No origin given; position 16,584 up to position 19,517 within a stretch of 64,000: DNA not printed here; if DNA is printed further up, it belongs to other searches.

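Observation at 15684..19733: Cytochrome-bd-superfamily operon without CydB: two Q-loop-less CydA-like paralogs, the second fused to an octaheme cytochrome c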

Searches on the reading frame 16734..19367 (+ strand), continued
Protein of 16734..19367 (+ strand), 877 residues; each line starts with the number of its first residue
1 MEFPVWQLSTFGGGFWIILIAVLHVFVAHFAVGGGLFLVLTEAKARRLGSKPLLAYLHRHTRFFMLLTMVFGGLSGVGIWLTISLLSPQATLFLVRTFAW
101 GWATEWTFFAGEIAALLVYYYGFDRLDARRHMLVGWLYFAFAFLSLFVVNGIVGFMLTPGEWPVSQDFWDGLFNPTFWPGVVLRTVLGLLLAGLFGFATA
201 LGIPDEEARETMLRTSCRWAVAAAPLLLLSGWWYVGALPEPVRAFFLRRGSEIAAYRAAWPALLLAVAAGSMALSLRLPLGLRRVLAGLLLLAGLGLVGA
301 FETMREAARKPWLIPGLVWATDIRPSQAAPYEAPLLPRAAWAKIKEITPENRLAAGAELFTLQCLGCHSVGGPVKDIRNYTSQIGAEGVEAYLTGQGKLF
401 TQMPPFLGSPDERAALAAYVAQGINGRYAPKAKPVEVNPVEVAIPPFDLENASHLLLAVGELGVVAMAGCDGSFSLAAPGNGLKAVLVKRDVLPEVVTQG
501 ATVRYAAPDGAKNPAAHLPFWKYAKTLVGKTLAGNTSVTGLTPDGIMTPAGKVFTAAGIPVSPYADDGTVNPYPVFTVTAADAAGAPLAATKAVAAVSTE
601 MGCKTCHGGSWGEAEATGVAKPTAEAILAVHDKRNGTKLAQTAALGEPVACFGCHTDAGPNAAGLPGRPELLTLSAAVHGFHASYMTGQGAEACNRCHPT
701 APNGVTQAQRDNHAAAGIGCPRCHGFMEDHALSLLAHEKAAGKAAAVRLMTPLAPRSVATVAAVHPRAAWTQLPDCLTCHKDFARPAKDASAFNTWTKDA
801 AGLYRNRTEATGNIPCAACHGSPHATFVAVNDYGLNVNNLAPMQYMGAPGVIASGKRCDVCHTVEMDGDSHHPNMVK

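Call 9: find_homologous_proteins(query=window:16734-19367:+)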
Query window:16734-19367:+ (877 aa): 1458 proteins with E <= 0.001 among 8000 candidates; the best 120 are listed.
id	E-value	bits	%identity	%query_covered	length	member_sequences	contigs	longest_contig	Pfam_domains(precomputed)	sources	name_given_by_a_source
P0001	0.0e+0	2018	100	100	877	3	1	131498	PF13435.12,PF13442.12,PF14522.12,PF01654.23,PF22113.2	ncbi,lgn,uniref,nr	ncbi:cytochrome C [Desulfovibrio aerotolerans]|uniref:Cytochrome C n=1 Tax=Solidesulfovibrio aerotol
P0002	0.0e+0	1818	89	100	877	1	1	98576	PF13435.12,PF14522.12,PF01654.23,PF22113.2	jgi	-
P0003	0.0e+0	1767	86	100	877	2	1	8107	PF14522.12,PF22113.2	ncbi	ncbi:MAG: cytochrome C [Acidobacteriota bacterium]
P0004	0.0e+0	1763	87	100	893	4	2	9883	PF13442.12,PF14522.12,PF01654.23,PF22113.2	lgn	-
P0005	0.0e+0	1725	84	100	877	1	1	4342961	PF13435.12,PF13442.12,PF14522.12,PF01654.23,PF22113.2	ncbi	ncbi:cytochrome c [Solidesulfovibrio sp.]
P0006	0.0e+0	1717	83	100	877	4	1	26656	PF14522.12,PF01654.23,PF22113.2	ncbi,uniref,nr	ncbi:Cytochrome c family protein [Desulfovibrio sp. DV]|uniref:c-type cytochrome n=1 Tax=Desulfovibr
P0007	0.0e+0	1658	81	100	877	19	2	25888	PF13442.12,PF14522.12,PF01654.23,PF22113.2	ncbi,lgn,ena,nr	ncbi:MAG TPA: cytochrome ubiquinol oxidase subunit I [Solidesulfovibrio magneticus]|nr:cytochrome ub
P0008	0.0e+0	1640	80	100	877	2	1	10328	PF14537.12,PF14522.12,PF01654.23,PF22113.2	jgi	jgi:mono/diheme cytochrome c family protein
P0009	0.0e+0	1533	75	100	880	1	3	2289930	PF14537.12,PF13435.12,PF14522.12,PF01654.23,PF22113.2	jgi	jgi:mono/diheme cytochrome c family protein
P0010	0.0e+0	1531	75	100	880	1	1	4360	PF13435.12,PF13442.12,PF14522.12,PF22113.2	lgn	-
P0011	0.0e+0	1500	74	100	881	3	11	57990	PF14537.12,PF13435.12,PF13442.12,PF14522.12,PF01654.23,PF22113.2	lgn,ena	-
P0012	0.0e+0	1477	74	100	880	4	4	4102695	PF13442.12,PF14522.12,PF01654.23,PF22113.2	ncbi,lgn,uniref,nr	ncbi:cytochrome c family protein [Solidesulfovibrio carbinoliphilus subsp. oakridgensis]|uniref:Cyto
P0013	0.0e+0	1470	72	100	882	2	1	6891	PF14522.12,PF01654.23,PF22113.2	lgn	-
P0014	0.0e+0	1469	72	100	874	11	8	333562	PF14522.12,PF22113.2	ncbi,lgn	ncbi:MAG: cytochrome C [Desulfovibrionaceae bacterium]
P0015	0.0e+0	1468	73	100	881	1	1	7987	PF14537.12,PF13442.12,PF14522.12,PF01654.23,PF22113.2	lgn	-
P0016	0.0e+0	1464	73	100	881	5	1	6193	PF14537.12,PF13442.12,PF14522.12,PF01654.23,PF22113.2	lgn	-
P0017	0.0e+0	1461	72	100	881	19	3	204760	PF13442.12,PF14522.12,PF01654.23,PF22113.2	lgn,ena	-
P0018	0.0e+0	1457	72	100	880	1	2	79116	PF13435.12,PF13442.12,PF14522.12,PF01654.23,PF22113.2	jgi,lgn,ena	-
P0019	0.0e+0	1454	72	100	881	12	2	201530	PF14537.12,PF13442.12,PF14522.12,PF01654.23,PF22113.2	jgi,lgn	-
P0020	0.0e+0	1448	71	100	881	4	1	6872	PF14537.12,PF13442.12,PF14522.12,PF01654.23,PF22113.2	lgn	-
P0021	0.0e+0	1444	72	100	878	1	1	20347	PF14522.12,PF01654.23,PF22113.2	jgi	jgi:mono/diheme cytochrome c family protein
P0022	0.0e+0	1421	71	100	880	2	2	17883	PF14537.12,PF14522.12,PF01654.23,PF22113.2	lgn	-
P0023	0.0e+0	1408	70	100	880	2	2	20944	PF13442.12,PF14522.12,PF01654.23,PF22113.2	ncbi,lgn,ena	-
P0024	0.0e+0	1407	70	100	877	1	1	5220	PF13435.12,PF14522.12,PF01654.23,PF22113.2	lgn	-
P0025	0.0e+0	1394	70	100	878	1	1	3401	PF14537.12,PF14522.12,PF01654.23,PF22113.2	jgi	jgi:mono/diheme cytochrome c family protein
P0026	0.0e+0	1384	69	100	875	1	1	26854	PF14522.12,PF01654.23,PF22113.2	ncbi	-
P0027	0.0e+0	1375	71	100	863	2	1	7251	PF14537.12,PF14522.12,PF01654.23,PF22113.2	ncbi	-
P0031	0.0e+0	1124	56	100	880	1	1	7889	PF14522.12,PF01654.23,PF22113.2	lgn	-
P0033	0.0e+0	1102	56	100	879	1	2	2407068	PF14522.12,PF01654.23,PF22113.2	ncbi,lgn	ncbi:cytochrome ubiquinol oxidase subunit I [Fundidesulfovibrio butyratiphilus]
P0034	0.0e+0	1093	57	99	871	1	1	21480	PF13442.12,PF14522.12,PF01654.23,PF22113.2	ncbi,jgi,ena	-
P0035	0.0e+0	1092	56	99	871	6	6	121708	PF13442.12,PF14522.12,PF01654.23,PF22113.2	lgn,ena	-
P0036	0.0e+0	1082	55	99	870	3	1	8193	PF13442.12,PF14522.12,PF01654.23,PF22113.2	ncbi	-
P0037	0.0e+0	1082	56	99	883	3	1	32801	PF13442.12,PF14522.12,PF01654.23,PF22113.2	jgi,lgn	-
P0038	0.0e+0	1079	56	100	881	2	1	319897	PF14522.12,PF01654.23,PF22113.2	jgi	jgi:mono/diheme cytochrome c family protein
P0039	0.0e+0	1077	55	99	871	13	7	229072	PF13442.12,PF14522.12,PF01654.23,PF22113.2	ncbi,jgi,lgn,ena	jgi:mono/diheme cytochrome c family protein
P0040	0.0e+0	1068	54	100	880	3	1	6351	PF14537.12,PF13442.12,PF14522.12,PF01654.23,PF22113.2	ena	-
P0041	0.0e+0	1056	54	99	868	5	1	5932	PF14537.12,PF13442.12,PF14522.12,PF01654.23,PF22113.2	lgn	-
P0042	0.0e+0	1053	54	98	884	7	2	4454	PF14537.12,PF14522.12,PF01654.23,PF22113.2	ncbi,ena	-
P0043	0.0e+0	1052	54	99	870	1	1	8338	PF14522.12,PF01654.23,PF22113.2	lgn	-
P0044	0.0e+0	1051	53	99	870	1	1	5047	PF14537.12,PF13442.12,PF14522.12,PF01654.23,PF22113.2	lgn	-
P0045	0.0e+0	1049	54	99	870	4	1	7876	PF14522.12,PF01654.23,PF22113.2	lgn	-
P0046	0.0e+0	1046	54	100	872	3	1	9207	PF14537.12,PF13442.12,PF14522.12,PF01654.23,PF22113.2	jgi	-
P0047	0.0e+0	1037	53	99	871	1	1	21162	PF13442.12,PF14522.12,PF01654.23,PF22113.2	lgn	-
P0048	0.0e+0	1024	51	100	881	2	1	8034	PF13442.12,PF14522.12,PF01654.23,PF22113.2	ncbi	-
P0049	1.2e-294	998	54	96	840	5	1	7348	PF13442.12,PF14522.12,PF01654.23,PF22113.2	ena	-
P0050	5.4e-280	950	49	100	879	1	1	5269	PF14537.12,PF13442.12,PF14522.12,PF01654.23,PF22113.2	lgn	-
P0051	5.6e-280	950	48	100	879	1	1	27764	PF14537.12,PF13442.12,PF14522.12,PF01654.23,PF22113.2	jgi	-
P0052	8.7e-280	949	51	100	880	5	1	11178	PF14537.12,PF14522.12,PF01654.23,PF22113.2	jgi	jgi:mono/diheme cytochrome c family protein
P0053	2.2e-279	948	51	100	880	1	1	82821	PF14537.12,PF13442.12,PF14522.12,PF01654.23,PF22113.2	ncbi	ncbi:MAG: cytochrome ubiquinol oxidase subunit I [Thermodesulfobacteriota bacterium]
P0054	2.2e-279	948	50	100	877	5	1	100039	PF14522.12,PF01654.23,PF22113.2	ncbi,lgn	ncbi:MAG: cytochrome ubiquinol oxidase subunit I [Desulfovibrionaceae bacterium]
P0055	2.0e-278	945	50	100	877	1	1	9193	PF13442.12,PF14522.12,PF01654.23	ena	-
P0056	2.3e-278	944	50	100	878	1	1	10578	PF14537.12,PF13442.12,PF14522.12,PF01654.23,PF22113.2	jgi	jgi:mono/diheme cytochrome c family protein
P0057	2.6e-278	944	49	100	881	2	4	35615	PF13442.12,PF14522.12,PF01654.23,PF22113.2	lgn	-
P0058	1.3e-276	939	49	100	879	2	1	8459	PF14537.12,PF13442.12,PF14522.12,PF01654.23,PF22113.2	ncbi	-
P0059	3.1e-275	934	49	100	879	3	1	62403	PF13442.12,PF14522.12,PF01654.23,PF22113.2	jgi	jgi:mono/diheme cytochrome c family protein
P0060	7.8e-275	933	48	100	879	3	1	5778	PF14537.12,PF13442.12,PF14522.12,PF01654.23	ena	-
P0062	1.4e-274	932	49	100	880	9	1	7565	PF14522.12,PF01654.23,PF22113.2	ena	-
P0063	1.4e-274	932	49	100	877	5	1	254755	PF14522.12,PF01654.23,PF22113.2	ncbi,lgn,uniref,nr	ncbi:cytochrome ubiquinol oxidase subunit I [Desulfomicrobium escambiense]|uniref:cytochrome ubiquin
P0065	7.5e-274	929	79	59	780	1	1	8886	PF01654.23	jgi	jgi:mono/diheme cytochrome c family protein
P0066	1.0e-273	929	48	100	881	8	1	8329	PF13442.12,PF14522.12,PF01654.23,PF22113.2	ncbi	-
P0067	1.1e-273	929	49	100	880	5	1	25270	PF13442.12,PF14522.12,PF01654.23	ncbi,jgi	jgi:mono/diheme cytochrome c family protein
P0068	1.3e-273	929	48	100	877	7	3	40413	PF14522.12,PF01654.23,PF22113.2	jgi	jgi:mono/diheme cytochrome c family protein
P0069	2.0e-273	928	48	100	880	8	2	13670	PF14537.12,PF13442.12,PF14522.12,PF01654.23,PF22113.2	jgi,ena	-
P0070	3.1e-273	927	48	100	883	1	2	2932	PF14537.12,PF13442.12,PF14522.12,PF01654.23,PF22113.2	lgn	-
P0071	8.7e-273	926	47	100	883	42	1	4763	PF14537.12,PF13442.12,PF14522.12,PF01654.23,PF22113.2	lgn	-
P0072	8.8e-273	926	48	100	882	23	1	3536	PF14522.12,PF01654.23,PF22113.2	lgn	-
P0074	1.1e-272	926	48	100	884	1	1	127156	PF14522.12,PF01654.23,PF22113.2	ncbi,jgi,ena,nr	ncbi:MAG: cytochrome ubiquinol oxidase subunit I [Desulfobulbaceae bacterium]|nr:cytochrome ubiquino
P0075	2.4e-272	924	48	100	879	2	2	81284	PF14537.12,PF13442.12,PF14522.12,PF01654.23,PF22113.2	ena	-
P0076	7.8e-272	923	47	100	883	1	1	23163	PF14522.12,PF01654.23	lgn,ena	-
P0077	1.5e-271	922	48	100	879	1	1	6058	PF14537.12,PF13442.12,PF14522.12,PF01654.23,PF22113.2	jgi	jgi:mono/diheme cytochrome c family protein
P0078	8.0e-271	919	49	100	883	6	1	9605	PF14522.12,PF01654.23,PF22113.2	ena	-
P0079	1.4e-270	919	48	100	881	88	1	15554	PF13442.12,PF14522.12,PF01654.23,PF22113.2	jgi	-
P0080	3.5e-270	917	47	100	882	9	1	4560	PF14537.12,PF14522.12,PF01654.23,PF22113.2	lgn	-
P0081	7.2e-270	916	48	100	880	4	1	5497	PF13442.12,PF14522.12,PF01654.23,PF22113.2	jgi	jgi:mono/diheme cytochrome c family protein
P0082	1.1e-269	916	47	100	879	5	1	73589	PF14537.12,PF14522.12,PF01654.23,PF22113.2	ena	-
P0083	5.7e-269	913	47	100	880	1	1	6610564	PF14537.12,PF14522.12,PF01654.23,PF22113.2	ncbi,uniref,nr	ncbi:cytochrome c [Desulfonema ishimotonii]|uniref:Cytochrome c n=1 Tax=Desulfonema ishimotonii TaxI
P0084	7.3e-269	913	47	100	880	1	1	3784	PF13442.12,PF14522.12,PF01654.23,PF22113.2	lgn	-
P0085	1.4e-268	912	48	100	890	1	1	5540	PF14537.12,PF13442.12,PF14522.12,PF01654.23,PF22113.2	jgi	jgi:cytochrome bd-type quinol oxidase subunit 1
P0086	5.8e-268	910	48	100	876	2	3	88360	PF14522.12,PF01654.23,PF22113.2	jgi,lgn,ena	jgi:mono/diheme cytochrome c family protein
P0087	3.0e-267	908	48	100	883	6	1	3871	PF14522.12,PF01654.23,PF22113.2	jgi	-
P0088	3.3e-267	907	49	100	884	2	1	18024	PF14537.12,PF13442.12,PF14522.12,PF01654.23,PF22113.2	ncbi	-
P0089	3.4e-267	907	48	100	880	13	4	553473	PF13442.12,PF14522.12,PF01654.23,PF22113.2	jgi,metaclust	metaclust:\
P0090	7.9e-267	906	47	100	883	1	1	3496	PF14537.12,PF14522.12,PF01654.23,PF22113.2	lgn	-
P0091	8.8e-267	906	47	100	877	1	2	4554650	PF14537.12,PF13442.12,PF14522.12,PF01654.23,PF22113.2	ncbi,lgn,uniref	ncbi:MAG: cytochrome ubiquinol oxidase subunit I [Desulfovibrio sp.]|uniref:cytochrome ubiquinol oxi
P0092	1.5e-266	905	48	100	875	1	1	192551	PF13442.12,PF14522.12,PF01654.23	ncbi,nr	ncbi:MAG: cytochrome ubiquinol oxidase subunit I [Desulfovibrionaceae bacterium]|nr:cytochrome ubiqu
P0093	1.6e-266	905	49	100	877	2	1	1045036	PF13442.12,PF14522.12,PF01654.23,PF22113.2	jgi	jgi:mono/diheme cytochrome c family protein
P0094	1.8e-266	905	46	100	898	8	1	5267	PF09699.16,PF14522.12,PF01654.23,PF22113.2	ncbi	ncbi:MAG: cytochrome ubiquinol oxidase subunit I [Desulfohalobium sp.]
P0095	3.0e-266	904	47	99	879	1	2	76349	PF01654.23,PF22113.2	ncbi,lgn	ncbi:MAG: cytochrome ubiquinol oxidase subunit I [Pseudomonadota bacterium]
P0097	5.3e-266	903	47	99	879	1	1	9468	PF14537.12,PF13442.12,PF14522.12,PF01654.23,PF22113.2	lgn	-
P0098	6.2e-266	903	47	99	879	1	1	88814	PF14522.12,PF01654.23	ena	-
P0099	1.1e-265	902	47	99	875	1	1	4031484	PF14537.12,PF14522.12,PF01654.23,PF22113.2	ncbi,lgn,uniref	ncbi:cytochrome ubiquinol oxidase subunit I [Pseudodesulfovibrio sp.]|uniref:cytochrome ubiquinol ox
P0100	1.6e-265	902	47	100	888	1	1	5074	PF09699.16,PF14537.12,PF13442.12,PF14522.12,PF01654.23,PF22113.2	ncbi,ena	-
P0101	2.2e-265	901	46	100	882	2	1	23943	PF14537.12,PF13442.12,PF14522.12,PF01654.23,PF22113.2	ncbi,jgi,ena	-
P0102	2.8e-265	901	48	100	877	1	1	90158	PF14537.12,PF14522.12,PF01654.23,PF22113.2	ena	-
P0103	6.4e-265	900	46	100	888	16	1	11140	PF14537.12,PF13442.12,PF14522.12,PF01654.23,PF22113.2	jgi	jgi:cytochrome bd-type quinol oxidase subunit 1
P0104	7.8e-265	900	48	100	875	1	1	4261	PF14522.12,PF01654.23,PF22113.2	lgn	-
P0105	1.0e-264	899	47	100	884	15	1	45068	PF13442.12,PF14522.12,PF01654.23,PF22113.2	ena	-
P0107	1.4e-264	899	48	100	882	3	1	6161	PF14522.12,PF01654.23,PF22113.2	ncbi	-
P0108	1.7e-264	898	46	99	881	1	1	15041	PF14522.12,PF01654.23,PF22113.2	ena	-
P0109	3.0e-264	898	47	98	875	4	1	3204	PF14522.12,PF01654.23,PF22113.2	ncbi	ncbi:MAG: cytochrome ubiquinol oxidase subunit I [Desulfonatronovibrionaceae bacterium]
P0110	5.9e-264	897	46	100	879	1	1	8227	PF14537.12,PF14522.12,PF01654.23,PF22113.2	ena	-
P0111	6.0e-264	897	50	100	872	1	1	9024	PF13442.12,PF14522.12,PF01654.23,PF22113.2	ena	-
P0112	9.9e-264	896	47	100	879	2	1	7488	PF14537.12,PF13442.12,PF14522.12,PF01654.23,PF22113.2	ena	-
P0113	1.2e-263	896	47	100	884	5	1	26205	PF13442.12,PF14522.12,PF01654.23,PF22113.2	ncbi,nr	ncbi:MAG: cytochrome ubiquinol oxidase subunit I [Deltaproteobacteria bacterium]|nr:cytochrome ubiqu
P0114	1.4e-263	895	48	99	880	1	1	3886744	PF14522.12,PF01654.23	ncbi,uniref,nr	ncbi:cytochrome ubiquinol oxidase subunit I [Salidesulfovibrio onnuriiensis]|uniref:cytochrome ubiqu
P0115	1.8e-263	895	47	100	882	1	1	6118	PF14537.12,PF13442.12,PF14522.12,PF01654.23,PF22113.2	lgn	-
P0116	2.0e-263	895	45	100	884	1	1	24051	PF14537.12,PF13442.12,PF14522.12,PF01654.23,PF22113.2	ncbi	ncbi:MAG: cytochrome ubiquinol oxidase subunit I [Pseudomonadota bacterium]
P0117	2.5e-263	895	46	100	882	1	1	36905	PF14522.12,PF01654.23,PF22113.2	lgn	-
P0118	2.8e-263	894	45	100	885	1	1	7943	PF14537.12,PF13442.12,PF14522.12,PF01654.23,PF22113.2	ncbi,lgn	-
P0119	5.9e-263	893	47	100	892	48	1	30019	PF14537.12,PF13442.12,PF14522.12,PF01654.23,PF22113.2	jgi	jgi:cytochrome bd-type quinol oxidase subunit 1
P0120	9.3e-263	893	46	100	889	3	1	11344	PF09699.16,PF14522.12,PF01654.23,PF22113.2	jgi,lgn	jgi:mono/diheme cytochrome c family protein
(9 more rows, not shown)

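Call 32: find_encoding_contigs(protein=P0083, flank=6000, max_places=1)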
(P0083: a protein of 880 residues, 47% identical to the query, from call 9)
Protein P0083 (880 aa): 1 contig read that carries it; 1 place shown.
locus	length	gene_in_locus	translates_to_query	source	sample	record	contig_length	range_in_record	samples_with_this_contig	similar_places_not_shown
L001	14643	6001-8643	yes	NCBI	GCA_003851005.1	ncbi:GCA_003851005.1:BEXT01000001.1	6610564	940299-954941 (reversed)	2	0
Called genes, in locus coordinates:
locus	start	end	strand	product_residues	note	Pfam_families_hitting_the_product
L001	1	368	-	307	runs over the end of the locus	PF01435:Peptidase_M48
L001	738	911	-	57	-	-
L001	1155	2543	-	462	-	PF06965:Na_H_antiport_1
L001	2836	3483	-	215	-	-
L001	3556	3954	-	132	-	-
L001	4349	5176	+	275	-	PF03446:NAD_binding_2 (weak), PF03807:F420_oxidored, PF14748:P5CR_dimer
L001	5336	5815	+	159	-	PF14196:ATC_hydrolase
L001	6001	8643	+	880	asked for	PF01654:Cyt_bd_oxida_I, PF14522:Cytochrome_C7 (faint), PF14537:Cytochrom_c3_2 (faint), PF22113:Mtrc-MtrF_II-IV_dom (faint)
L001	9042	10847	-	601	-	PF09823:DUF2357, PF04411:PDDEXK_7 (weak)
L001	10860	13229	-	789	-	-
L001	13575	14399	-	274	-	-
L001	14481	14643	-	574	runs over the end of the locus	PF00654:Voltage_CLC, PF00571:CBS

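Call 33: find_encoding_contigs(protein=P0063, flank=6000, max_places=1)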
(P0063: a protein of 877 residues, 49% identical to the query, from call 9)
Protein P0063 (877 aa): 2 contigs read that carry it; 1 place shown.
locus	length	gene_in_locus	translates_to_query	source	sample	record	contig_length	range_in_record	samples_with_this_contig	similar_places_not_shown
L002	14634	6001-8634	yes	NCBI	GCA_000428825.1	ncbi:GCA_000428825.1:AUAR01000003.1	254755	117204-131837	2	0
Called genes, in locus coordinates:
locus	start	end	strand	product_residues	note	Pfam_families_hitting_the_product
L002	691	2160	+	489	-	-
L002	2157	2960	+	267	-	PF00899:ThiF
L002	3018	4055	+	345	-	PF00583:Acetyltransf_1 (faint)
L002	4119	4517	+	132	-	-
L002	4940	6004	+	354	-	-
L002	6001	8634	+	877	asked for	PF01654:Cyt_bd_oxida_I, PF14522:Cytochrome_C7 (faint), PF22113:Mtrc-MtrF_II-IV_dom (faint)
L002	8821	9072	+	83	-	-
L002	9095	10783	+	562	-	PF00512:HisKA, PF02518:HATPase_c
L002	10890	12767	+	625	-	PF05157:MshEN, PF00437:T2SSE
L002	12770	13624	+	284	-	PF08668:HDOD, PF01966:HD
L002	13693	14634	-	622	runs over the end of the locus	PF09972:DUF2207, PF20990:DUF2207_C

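Call 34: find_encoding_contigs(protein=P0074, flank=6000, max_places=1)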
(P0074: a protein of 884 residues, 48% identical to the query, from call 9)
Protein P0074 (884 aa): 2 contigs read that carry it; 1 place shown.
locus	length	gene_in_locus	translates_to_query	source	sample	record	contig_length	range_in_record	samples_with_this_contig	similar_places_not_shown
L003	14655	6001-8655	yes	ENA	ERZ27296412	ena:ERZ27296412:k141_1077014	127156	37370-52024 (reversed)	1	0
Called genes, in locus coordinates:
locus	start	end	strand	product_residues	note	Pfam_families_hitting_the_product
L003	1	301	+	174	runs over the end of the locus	PF02572:CobA_CobO_BtuR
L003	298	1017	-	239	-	-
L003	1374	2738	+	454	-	PF01266:DAO (faint), PF01593:Amino_oxidase, PF01946:Thi4 (weak), PF13450:NAD_binding_8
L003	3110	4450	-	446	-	PF11638:DnaA_N, PF00308:Bac_DnaA, PF00004:AAA (faint), PF08299:Bac_DnaA_C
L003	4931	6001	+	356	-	-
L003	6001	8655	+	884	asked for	PF01654:Cyt_bd_oxida_I, PF14522:Cytochrome_C7 (faint), PF22113:Mtrc-MtrF_II-IV_dom (faint)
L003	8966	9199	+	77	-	PF04023:FeoA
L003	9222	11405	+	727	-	PF01926:MMR_HSR1, PF02421:FeoB_N, PF17910:FeoB_Cyto, PF07670:Gate, PF07664:FeoB_C, PF07670:Gate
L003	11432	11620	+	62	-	PF12669:FeoB_associated (weak)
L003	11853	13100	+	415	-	PF00924:MS_channel_2nd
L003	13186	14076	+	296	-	PF00126:HTH_1, PF03466:LysR_substrate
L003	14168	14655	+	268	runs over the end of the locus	PF08369:PCP_red, PF01077:NIR_SIR, PF12797:Fer4_2 (faint), PF12837:Fer4_6 (faint), PF13237:Fer4_10 (weak), PF12838:Fer4_7, PF13187:Fer4_9, PF00037:Fer4 (weak)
